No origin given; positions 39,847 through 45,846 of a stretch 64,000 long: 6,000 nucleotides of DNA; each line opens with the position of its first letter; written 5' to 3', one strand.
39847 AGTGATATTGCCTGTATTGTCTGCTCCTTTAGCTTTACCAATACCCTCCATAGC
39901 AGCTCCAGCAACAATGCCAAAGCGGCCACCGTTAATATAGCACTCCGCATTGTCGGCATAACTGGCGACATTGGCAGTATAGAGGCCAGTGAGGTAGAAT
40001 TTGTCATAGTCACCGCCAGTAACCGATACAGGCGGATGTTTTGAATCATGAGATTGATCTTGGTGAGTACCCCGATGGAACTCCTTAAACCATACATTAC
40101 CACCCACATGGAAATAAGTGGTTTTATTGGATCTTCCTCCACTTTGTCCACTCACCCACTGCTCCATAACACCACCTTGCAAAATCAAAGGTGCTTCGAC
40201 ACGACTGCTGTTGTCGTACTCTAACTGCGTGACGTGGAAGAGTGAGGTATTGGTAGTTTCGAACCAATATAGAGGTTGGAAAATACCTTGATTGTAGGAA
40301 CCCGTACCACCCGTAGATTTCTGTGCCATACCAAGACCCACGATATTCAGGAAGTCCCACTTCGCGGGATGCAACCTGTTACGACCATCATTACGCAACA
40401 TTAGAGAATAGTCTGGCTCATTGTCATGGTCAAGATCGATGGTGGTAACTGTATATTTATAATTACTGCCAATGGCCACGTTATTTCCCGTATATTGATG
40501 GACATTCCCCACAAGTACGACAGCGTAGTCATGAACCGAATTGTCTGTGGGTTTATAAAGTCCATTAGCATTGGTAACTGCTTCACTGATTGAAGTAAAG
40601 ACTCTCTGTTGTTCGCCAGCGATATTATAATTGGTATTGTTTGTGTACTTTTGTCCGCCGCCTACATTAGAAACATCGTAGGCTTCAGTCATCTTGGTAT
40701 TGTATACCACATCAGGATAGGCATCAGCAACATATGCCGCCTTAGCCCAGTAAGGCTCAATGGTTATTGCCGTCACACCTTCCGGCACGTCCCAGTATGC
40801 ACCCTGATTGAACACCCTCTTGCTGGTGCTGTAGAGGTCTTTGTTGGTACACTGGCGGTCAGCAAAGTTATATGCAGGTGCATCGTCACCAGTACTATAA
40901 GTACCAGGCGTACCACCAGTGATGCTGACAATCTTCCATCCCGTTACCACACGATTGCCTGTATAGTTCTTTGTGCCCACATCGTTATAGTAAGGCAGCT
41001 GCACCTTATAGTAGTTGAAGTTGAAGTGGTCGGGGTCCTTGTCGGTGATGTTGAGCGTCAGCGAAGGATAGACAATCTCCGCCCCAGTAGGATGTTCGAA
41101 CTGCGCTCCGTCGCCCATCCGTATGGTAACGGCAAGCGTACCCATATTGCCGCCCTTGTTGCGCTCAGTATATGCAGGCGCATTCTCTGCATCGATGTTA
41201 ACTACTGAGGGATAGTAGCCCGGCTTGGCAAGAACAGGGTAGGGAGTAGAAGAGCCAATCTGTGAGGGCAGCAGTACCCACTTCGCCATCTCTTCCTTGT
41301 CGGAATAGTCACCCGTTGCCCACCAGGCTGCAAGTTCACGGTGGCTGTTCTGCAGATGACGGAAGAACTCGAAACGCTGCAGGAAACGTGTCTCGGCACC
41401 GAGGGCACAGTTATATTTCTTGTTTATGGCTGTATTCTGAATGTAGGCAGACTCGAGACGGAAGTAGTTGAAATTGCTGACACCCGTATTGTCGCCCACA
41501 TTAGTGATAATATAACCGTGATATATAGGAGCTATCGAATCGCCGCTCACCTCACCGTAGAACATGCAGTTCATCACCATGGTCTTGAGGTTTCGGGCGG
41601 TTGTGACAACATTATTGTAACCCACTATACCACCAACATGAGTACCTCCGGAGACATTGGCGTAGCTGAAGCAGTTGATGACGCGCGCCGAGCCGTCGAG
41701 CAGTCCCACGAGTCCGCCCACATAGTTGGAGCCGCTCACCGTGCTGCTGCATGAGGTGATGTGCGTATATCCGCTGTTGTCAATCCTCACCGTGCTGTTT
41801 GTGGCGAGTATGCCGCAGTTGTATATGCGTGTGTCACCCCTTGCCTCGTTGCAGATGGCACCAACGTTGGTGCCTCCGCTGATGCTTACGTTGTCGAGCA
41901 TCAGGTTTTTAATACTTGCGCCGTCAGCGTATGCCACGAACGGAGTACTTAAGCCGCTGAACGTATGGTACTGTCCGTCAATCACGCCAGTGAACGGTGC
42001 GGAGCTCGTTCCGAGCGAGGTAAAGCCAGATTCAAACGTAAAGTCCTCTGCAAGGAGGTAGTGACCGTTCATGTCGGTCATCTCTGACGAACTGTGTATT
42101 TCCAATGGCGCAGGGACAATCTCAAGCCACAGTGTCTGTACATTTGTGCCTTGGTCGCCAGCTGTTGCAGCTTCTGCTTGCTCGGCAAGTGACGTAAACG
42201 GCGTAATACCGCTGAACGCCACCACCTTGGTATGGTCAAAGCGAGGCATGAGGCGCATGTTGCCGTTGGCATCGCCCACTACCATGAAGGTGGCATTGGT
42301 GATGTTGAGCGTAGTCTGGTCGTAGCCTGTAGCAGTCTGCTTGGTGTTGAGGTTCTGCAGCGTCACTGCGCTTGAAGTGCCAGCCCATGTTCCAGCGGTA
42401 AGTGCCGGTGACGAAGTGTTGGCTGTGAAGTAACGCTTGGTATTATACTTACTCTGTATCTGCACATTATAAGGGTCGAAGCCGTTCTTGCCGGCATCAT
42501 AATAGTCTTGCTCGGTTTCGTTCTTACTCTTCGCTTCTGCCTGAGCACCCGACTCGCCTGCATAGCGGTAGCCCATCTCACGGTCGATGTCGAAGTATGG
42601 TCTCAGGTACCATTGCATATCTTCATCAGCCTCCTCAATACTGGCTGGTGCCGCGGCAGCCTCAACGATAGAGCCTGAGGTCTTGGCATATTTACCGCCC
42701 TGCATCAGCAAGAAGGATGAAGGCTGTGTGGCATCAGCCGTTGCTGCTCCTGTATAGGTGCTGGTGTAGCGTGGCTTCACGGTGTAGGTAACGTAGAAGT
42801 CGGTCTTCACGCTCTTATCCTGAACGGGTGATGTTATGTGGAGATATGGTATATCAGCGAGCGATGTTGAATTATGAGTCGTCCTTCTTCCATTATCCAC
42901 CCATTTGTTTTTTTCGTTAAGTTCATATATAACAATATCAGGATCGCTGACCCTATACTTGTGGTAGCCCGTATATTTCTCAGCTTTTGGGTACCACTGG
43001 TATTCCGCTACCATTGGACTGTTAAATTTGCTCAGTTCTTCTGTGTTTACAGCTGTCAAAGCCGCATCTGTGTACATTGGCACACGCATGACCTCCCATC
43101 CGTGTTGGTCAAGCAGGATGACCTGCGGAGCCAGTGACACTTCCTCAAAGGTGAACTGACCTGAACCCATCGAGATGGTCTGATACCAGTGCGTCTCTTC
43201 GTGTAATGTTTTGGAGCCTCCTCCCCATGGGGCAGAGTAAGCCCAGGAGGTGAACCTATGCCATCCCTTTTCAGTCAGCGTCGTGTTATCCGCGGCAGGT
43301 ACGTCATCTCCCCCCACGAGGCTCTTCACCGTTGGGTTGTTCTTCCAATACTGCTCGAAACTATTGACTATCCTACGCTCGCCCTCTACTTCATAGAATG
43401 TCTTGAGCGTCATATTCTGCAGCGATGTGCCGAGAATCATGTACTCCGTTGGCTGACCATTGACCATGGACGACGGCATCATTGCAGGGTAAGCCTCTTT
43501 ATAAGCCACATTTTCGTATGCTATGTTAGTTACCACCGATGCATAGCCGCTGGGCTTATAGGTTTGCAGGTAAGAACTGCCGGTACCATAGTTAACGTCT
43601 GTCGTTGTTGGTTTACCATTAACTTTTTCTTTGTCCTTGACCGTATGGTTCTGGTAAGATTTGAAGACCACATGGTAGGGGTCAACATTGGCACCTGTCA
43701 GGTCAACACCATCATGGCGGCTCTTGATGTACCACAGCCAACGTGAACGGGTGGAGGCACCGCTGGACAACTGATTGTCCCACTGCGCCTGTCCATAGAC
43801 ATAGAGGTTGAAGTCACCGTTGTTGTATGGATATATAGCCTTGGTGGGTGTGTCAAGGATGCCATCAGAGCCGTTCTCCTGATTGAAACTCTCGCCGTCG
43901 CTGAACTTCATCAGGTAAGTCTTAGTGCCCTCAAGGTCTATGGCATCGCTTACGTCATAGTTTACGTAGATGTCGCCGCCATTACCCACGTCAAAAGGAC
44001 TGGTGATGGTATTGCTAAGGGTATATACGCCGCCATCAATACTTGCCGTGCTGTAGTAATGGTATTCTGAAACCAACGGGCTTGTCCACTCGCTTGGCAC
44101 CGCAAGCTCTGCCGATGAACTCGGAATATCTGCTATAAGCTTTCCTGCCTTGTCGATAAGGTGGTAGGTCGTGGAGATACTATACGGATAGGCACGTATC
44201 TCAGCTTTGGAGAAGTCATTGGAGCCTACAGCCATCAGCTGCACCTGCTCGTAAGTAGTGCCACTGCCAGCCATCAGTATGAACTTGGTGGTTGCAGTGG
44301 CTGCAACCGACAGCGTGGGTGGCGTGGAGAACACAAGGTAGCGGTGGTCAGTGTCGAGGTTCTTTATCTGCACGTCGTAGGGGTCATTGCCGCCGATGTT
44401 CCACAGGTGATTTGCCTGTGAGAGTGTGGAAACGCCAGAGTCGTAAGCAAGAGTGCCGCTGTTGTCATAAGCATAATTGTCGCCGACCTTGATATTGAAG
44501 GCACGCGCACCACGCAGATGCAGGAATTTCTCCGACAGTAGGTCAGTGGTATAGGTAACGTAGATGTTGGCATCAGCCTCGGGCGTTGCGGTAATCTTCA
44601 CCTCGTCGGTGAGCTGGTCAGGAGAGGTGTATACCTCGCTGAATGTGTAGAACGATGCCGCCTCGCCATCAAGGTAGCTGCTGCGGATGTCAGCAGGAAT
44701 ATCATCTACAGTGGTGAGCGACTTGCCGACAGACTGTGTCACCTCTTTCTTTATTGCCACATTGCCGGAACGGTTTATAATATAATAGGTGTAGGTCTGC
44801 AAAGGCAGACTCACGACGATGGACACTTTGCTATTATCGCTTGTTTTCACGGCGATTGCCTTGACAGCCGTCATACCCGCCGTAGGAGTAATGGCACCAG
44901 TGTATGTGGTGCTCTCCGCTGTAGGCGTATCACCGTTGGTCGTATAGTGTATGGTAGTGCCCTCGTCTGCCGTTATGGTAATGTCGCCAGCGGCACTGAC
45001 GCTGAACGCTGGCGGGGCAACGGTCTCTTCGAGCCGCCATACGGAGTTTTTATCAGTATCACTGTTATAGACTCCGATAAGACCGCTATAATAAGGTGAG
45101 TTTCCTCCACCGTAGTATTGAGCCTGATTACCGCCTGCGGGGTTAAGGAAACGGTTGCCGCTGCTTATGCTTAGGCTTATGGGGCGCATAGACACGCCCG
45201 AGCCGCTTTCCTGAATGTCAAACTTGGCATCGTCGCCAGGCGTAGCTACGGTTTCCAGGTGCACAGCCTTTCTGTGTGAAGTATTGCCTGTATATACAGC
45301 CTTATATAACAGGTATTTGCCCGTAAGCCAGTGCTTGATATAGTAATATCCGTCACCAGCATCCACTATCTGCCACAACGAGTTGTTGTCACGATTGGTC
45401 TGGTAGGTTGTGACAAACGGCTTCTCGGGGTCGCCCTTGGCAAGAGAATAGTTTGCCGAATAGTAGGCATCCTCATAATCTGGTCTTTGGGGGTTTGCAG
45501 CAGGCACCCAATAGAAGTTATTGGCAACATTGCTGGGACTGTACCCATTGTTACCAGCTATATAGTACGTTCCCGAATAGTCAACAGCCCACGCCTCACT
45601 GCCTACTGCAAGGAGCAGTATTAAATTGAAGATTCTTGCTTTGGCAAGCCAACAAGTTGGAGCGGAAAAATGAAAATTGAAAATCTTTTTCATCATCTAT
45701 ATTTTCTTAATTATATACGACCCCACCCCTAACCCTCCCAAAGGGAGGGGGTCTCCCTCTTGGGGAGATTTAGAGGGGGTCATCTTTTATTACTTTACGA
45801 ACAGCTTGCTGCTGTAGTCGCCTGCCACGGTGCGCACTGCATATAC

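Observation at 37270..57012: Tandem giant glycine-repeat beta-solenoid proteins with complementary architecture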

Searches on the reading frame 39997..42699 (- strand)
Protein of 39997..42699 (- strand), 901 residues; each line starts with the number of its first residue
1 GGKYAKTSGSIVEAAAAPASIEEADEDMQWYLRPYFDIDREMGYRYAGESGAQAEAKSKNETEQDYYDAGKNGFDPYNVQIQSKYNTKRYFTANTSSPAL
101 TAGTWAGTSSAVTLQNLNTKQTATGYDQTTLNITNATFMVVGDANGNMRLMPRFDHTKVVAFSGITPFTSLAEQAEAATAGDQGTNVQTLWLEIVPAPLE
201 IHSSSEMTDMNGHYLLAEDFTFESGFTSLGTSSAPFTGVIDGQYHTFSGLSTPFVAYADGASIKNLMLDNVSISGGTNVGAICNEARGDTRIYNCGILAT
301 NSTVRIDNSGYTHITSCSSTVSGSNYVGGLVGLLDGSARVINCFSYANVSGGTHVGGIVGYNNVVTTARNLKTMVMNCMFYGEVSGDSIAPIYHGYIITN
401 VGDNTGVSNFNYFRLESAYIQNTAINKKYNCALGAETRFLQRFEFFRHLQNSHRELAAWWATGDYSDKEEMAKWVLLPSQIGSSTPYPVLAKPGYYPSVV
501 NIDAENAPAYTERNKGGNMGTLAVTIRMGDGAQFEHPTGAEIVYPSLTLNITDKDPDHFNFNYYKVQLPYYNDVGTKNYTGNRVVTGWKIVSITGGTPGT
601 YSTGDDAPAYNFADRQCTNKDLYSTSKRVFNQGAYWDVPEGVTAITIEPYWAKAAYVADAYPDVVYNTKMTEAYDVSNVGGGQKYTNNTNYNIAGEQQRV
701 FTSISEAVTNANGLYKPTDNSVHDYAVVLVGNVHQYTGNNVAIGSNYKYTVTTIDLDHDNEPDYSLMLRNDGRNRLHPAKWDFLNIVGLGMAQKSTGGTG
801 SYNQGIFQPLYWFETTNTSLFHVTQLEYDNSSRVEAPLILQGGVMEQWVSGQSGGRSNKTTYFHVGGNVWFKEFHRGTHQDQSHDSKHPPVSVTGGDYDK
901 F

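Call 13: search_protein_families(library=pfam, proteins=[window:39997-42699:-], max_evalue=10)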
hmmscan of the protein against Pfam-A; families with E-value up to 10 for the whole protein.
window:39997-42699:- (901 aa): 2 families
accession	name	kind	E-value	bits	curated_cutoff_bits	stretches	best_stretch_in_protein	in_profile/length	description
PF05342.19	Peptidase_M26_N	-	5.7e-07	29.4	27.7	1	236-295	183-246/250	M26 IgA1-specific Metallo-endopeptidase N-terminal region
PF07581.17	Glug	-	0.021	15.7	20.5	2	323-345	1-23/28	The GLUG motif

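Call 84: search_solved_structures(query=window:39997-42699:-, max_evalue=0.1)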
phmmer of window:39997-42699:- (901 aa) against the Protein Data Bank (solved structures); distinct sequences matched with E-value up to 0.1: 3.
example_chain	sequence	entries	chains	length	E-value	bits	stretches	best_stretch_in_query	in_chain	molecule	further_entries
6xjb_A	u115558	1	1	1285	3.6e-06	28.5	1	235-295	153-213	Immunoglobulin A1 protease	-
7jgj_A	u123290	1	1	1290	3.6e-06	28.5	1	235-295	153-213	Immunoglobulin A1 protease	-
6xja_P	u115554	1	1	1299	3.6e-06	28.5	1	235-295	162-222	Immunoglobulin A1 protease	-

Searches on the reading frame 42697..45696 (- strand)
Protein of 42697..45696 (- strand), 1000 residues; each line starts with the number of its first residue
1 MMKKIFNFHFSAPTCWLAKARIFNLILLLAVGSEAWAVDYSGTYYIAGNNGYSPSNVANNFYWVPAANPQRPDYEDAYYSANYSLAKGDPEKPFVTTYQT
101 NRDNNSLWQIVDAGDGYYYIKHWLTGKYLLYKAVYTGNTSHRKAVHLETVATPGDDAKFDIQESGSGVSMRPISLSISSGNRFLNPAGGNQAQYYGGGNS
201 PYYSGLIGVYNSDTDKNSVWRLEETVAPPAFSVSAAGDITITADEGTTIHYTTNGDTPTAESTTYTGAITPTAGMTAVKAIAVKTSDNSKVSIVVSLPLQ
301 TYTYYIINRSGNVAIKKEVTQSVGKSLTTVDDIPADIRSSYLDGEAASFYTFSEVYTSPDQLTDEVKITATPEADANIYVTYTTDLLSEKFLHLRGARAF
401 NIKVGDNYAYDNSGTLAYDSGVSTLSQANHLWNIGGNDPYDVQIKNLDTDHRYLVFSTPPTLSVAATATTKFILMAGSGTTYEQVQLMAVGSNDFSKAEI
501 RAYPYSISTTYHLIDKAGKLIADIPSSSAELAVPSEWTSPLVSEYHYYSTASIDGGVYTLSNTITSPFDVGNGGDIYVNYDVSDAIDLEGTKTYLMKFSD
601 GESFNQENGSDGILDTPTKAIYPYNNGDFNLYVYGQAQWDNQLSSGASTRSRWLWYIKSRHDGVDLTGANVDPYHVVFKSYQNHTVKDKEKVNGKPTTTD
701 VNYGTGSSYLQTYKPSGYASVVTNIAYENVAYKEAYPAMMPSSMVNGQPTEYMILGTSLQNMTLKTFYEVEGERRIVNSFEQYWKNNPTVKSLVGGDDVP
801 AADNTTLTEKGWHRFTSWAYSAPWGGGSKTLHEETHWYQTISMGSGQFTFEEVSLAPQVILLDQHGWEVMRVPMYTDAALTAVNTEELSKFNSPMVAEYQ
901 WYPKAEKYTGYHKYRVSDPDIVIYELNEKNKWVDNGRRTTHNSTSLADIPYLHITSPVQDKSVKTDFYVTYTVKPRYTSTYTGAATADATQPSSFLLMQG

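Call 85: search_solved_structures(query=window:42697-45696:-, max_evalue=0.1)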
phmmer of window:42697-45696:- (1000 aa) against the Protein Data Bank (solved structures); distinct sequences matched with E-value up to 0.1: 3.
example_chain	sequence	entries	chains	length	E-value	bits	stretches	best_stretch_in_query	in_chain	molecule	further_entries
5xg5_A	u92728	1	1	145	2.4e-08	35.8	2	98-132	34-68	MITSUBA-1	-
3pg0_A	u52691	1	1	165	0.0026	19.2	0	96-131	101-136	ThreeFoil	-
8ayr_A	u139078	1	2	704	0.022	16.1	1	218-305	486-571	Coagulation factor 5/8 type domain protein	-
